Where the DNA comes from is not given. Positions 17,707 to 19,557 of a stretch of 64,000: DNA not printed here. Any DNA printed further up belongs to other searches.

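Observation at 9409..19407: Ten-gene surface-glycosylation operon: three NDP-sugar branches feeding a GtrB-GtrA fusion and a GT-C transferase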

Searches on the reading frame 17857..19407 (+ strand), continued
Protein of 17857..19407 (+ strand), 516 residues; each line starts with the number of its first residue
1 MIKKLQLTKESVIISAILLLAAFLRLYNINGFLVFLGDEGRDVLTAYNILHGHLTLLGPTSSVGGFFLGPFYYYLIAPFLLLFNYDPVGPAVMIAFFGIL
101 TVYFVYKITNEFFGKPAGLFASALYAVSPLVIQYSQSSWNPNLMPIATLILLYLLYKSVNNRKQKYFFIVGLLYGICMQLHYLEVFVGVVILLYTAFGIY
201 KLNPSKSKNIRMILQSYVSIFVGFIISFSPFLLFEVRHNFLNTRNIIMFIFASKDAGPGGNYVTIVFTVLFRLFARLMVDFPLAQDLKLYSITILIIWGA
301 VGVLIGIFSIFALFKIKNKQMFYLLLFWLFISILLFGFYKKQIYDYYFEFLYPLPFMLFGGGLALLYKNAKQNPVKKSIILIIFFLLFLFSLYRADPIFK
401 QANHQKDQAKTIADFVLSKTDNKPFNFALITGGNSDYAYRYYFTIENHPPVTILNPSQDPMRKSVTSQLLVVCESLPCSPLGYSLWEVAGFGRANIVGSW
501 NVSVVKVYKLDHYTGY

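Call 22: find_related_loci(query=A1, collection=genome_contigs, flank=10000)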
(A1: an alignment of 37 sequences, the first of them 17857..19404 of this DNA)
Query A1 (516 aa) in genome_contigs; peptide patterns used: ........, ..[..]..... (x = any residue, [..] = any of these).
600 stretches matched a pattern (row limit reached: there are more); 489 encode a relative of the query (tblastn E <= 1e-3); the best 80 are kept; 80 distinct loci.
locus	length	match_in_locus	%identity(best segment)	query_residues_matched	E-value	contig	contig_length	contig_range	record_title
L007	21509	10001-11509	55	17-513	9e-174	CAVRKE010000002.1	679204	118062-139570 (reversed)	MAG: Candidatus Levybacteria bacterium isolate MFD01476.bin.1.95 genome assembly, contig: contig_6007, whole genome shot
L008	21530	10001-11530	55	10-515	7e-173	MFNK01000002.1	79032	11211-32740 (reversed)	MAG: Candidatus Levybacteria bacterium RIFCSPHIGHO2_01_FULL_36_15b rifcsphigho2_01_scaffold_1395, whole genome shotgun s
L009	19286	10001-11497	55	25-513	4e-172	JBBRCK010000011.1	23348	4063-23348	MAG: Candidatus Levyibacteriota bacterium isolate Co_metawrap_2398 Cmw_2398_k141_12073297_length_23348_cov_20.0000, whol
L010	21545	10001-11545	53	8-515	6e-171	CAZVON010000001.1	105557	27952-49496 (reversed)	MAG TPA_asm: uncultured Gammaproteobacteria bacterium isolate SRP269290_co3_805 genome assembly, contig: NODE_113_length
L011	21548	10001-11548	54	4-515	1e-170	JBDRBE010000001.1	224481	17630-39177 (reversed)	MAG: Candidatus Levyibacteriota bacterium isolate MEGAHIT-group-1.104 k141_4443064, whole genome shotgun sequence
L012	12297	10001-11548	54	8-515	9e-170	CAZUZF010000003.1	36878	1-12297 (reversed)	MAG TPA_asm: uncultured Gammaproteobacteria bacterium isolate binchicken_co38_1268 genome assembly, contig: NODE_2377_le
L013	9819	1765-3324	55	2-515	8e-170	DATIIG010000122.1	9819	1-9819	MAG TPA_asm: Candidatus Saccharimonadales bacterium isolate SMAG_U15658 k141_196491, whole genome shotgun sequence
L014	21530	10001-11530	57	10-515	9e-170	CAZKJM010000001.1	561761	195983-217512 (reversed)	MAG TPA_asm: uncultured Gammaproteobacteria bacterium isolate binchicken_co20_415 genome assembly, contig: NODE_8_length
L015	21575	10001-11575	53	1-515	4e-169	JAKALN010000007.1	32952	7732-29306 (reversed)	MAG: bacterium isolate WY5.bin128 NODE_1939_length_32952_cov_9.615171, whole genome shotgun sequence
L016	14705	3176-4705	52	3-515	1e-168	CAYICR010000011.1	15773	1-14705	MAG TPA_asm: uncultured Gammaproteobacteria bacterium isolate ERP119705_co18_657 genome assembly, contig: NODE_4536_leng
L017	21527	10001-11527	53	17-515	3e-168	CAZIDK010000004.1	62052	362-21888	MAG TPA_asm: uncultured Gammaproteobacteria bacterium isolate SRP302447_co4_23 genome assembly, contig: NODE_1485_length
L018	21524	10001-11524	53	23-513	5e-167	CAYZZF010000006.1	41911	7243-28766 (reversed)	MAG TPA_asm: uncultured Gammaproteobacteria bacterium isolate SRP093762_co1_95 genome assembly, contig: NODE_574_length_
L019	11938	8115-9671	52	10-515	1e-166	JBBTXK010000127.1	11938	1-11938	MAG: Patescibacteria group bacterium isolate H51-bin196_1 H51_bin196_1_000000000127, whole genome shotgun sequence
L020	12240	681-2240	52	1-514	7e-166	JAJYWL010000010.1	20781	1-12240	MAG: bacterium isolate FK3.bin113 NODE_5046_length_20781_cov_2.969207, whole genome shotgun sequence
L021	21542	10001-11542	54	10-515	1e-165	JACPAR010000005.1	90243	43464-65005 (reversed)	MAG: Candidatus Levyibacteriota bacterium isolate NC_groundwater_236_Ag_S-0.2um_36_14 S5_GD2017_2_S2_scaffold_379, whole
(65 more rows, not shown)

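Call 29: predict_structure(alignment_id=A1)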
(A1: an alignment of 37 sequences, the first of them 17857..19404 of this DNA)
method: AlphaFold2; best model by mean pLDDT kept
length: 516 residues; sequences in the alignment: 37
mean_pLDDT: 89.5   pTM: 0.89
mean pLDDT of the five models: 89.5, 87.1, 85.8, 83.4, 82.6
residues with pLDDT >= 90: 356; 70-90: 127; 50-70: 19; < 50: 14
segments of 3 or more residues with pLDDT < 50: 1-3, 56-66
pLDDT, mean of each block of 10 residues (from residue 1): 65 96 93 84 89 59 48 90 95 95 98 97 96 80 91 97 96 93 93 96 86 97 94 78 82 81 94 94 92 96 97 94 97 93 89 97 96 96 96 83 91 96 93 85 95 90 94 84 71 91 93 84
secondary structure, 60 per line:
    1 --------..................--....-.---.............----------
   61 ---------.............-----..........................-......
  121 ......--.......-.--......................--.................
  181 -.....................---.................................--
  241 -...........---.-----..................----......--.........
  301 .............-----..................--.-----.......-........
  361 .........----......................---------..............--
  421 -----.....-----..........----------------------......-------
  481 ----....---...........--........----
elements in order: H9-26 H29-32 H38-50 H70-82 H88-113 H115-126 H129-135 H140-161 H164-180 H182-202 H206-238 H242-252 H262-279 H284-289 H292-313 H319-336 H345-351 H353-369 H374-395 H405-418 E426-430 H436-445 E468-473 E485-488 E492-502 E505-512

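Call 36: fold_search(model_id=the predicted structure, library=pdb)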
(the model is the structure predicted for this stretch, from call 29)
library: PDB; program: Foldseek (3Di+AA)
matches with E <= 10: 249; with E <= 0.001: 26
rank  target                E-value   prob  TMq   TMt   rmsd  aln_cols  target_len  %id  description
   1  7e9s_A                7.8e-08  1.00  0.53  0.34  12.5       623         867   13  Archaeal oligosaccharyltransferase AglB from Archaeoglobus fulgidus in complex with an inhibitory peptide and a dolich (released 2021-09-08)
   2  9n9j_I                9.6e-08  1.00  0.57  0.44  14.2       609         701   14  Structure of a GRP94 folding intermediate engaged with a CCDC134- and FKBP11-bound secretory translocon (released 2025-11-19)
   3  3waj                  1.3e-07  1.00  0.54  0.37  12.4       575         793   14  Crystal structure of the Archaeoglobus fulgidus oligosaccharyltransferase (O29867_ARCFU) complex with Zn and sulfate (released 2013-10-30)
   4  5gmy_A                1.4e-07  1.00  0.54  0.35  13.3       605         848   14  Crystal structure of the Archaeoglobus fulgidus oligosaccharyltransferase (O29867_ARCFU) tethered with an acceptor pep (released 2017-02-01)
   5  7oci_F                1.6e-07  1.00  0.56  0.47  10.5       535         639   13  Cryo-EM structure of yeast Ost6p containing oligosaccharyltransferase complex (released 2022-02-16)
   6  3wak                  2.0e-07  1.00  0.54  0.34  13.1       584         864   16  Crystal structure of the Archaeoglobus fulgidus oligosaccharyltransferase (O29867_ARCFU) in the apo form (released 2013-10-30)
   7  8pn9_A                2.7e-07  1.00  0.56  0.46  11.3       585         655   14  Structure of human oligosaccharyltransferase OST-A complex bound to NGI-1 (released 2024-05-08)
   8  8b6l_I                3.6e-07  1.00  0.57  0.45  13.9       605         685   14  Subtomogram average of the human Sec61-TRAP-OSTA-translocon (released 2022-12-07)
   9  8age_A                4.7e-07  1.00  0.49  0.41  12.4       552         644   13  Structure of yeast oligosaccharylransferase complex with acceptor peptide bound (released 2022-12-07)
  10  8agc_A                6.3e-07  1.00  0.56  0.43  13.8       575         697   13  Structure of yeast oligosaccharylransferase complex with lipid-linked oligosaccharide and non-acceptor peptide bound (released 2022-12-07)
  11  6ftg_5                7.7e-07  1.00  0.54  0.45  13.3       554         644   15  Subtomogram average of OST-containing ribosome-translocon complexes from canine rough microsomal membranes (released 2018-03-21)
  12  5f15                  9.9e-07  1.00  0.61  0.58   8.8       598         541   12  Crystal Structure of ArnT from Cupriavidus metallidurans bound to Undecaprenyl phosphate (released 2016-02-17)
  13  6c26_A                1.1e-06  1.00  0.54  0.44  12.1       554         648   14  The Cryo-EM structure of a eukaryotic oligosaccharyl transferase complex (released 2018-01-31)
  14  8agb_A                1.2e-06  1.00  0.51  0.42  11.6       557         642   14  Structure of yeast oligosaccharylransferase complex with lipid-linked oligosaccharide bound (released 2022-12-07)
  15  6gxc_A                1.2e-06  1.00  0.49  0.38   9.2       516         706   12  Bacterial oligosaccharyltransferase PglB in complex with an inhibitory peptide and a reactive lipid-linked oligosaccha (released 2018-11-14)
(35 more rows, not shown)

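Call 56: search_solved_structures(query=A1, max_evalue=1, show_alignments=3)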
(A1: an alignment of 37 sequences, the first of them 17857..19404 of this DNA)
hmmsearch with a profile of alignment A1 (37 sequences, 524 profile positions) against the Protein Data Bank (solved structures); distinct sequences matched with E-value up to 1: 0.
